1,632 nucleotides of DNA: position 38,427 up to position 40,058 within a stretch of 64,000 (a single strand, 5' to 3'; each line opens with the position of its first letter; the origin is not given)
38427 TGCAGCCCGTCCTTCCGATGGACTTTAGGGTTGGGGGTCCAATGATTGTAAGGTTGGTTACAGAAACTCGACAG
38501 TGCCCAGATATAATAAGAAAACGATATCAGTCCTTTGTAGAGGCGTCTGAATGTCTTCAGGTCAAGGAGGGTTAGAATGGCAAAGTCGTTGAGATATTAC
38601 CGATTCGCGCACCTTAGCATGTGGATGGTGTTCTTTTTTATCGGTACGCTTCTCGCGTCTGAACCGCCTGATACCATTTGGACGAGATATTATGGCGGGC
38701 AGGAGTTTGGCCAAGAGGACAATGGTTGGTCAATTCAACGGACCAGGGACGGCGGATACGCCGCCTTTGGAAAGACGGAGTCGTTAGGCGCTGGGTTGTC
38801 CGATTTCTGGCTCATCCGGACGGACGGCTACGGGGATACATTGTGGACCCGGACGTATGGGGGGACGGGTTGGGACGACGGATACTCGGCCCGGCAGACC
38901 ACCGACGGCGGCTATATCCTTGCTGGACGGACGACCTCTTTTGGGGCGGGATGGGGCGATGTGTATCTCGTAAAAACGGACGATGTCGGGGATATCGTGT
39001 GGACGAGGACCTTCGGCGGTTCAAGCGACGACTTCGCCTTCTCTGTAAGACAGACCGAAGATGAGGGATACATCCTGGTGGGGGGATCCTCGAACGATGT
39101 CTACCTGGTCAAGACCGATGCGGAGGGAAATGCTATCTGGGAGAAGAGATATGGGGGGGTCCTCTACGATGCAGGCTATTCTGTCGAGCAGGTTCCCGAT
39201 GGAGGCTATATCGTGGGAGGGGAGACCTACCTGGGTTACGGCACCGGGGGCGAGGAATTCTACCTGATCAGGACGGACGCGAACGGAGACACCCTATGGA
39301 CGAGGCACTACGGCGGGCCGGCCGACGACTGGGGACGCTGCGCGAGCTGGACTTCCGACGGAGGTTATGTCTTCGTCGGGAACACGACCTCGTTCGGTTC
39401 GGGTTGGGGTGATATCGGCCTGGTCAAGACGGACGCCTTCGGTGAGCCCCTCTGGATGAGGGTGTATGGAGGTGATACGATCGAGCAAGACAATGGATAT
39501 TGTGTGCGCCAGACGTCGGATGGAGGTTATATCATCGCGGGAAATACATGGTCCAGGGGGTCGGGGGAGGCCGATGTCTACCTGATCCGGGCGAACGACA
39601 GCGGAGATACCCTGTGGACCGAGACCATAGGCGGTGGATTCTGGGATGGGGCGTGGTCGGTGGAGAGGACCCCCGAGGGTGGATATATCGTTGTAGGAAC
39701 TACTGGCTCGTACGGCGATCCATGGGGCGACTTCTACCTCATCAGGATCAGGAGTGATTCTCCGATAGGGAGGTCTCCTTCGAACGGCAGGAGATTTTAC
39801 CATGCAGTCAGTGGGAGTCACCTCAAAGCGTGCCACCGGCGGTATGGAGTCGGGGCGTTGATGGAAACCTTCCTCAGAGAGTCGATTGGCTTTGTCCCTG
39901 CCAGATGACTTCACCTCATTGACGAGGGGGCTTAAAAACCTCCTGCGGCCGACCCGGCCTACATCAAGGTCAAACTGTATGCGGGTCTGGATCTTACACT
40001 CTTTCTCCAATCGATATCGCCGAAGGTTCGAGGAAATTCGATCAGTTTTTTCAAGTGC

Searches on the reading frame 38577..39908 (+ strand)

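Call 54: search_protein_families(library=pfam, proteins=[window:38577-39908:+], max_evalue=0.0001)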
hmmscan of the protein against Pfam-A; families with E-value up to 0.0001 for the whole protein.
window:38577-39908:+ (443 aa): 0 families

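Call 89: search_protein_families(library=ncbifam, proteins=[window:38577-39908:+], max_evalue=0.001)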
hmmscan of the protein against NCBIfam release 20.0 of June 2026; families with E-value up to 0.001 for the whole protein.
window:38577-39908:+ (443 aa): 1 family
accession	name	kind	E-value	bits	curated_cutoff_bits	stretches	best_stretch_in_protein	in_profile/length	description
NF047494.1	Lepto_SBBP_lipo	equivalog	1.3e-06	27.4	400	0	171-246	158-239/466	SBBP repeat beta-propeller lipoprotein, LipL53 family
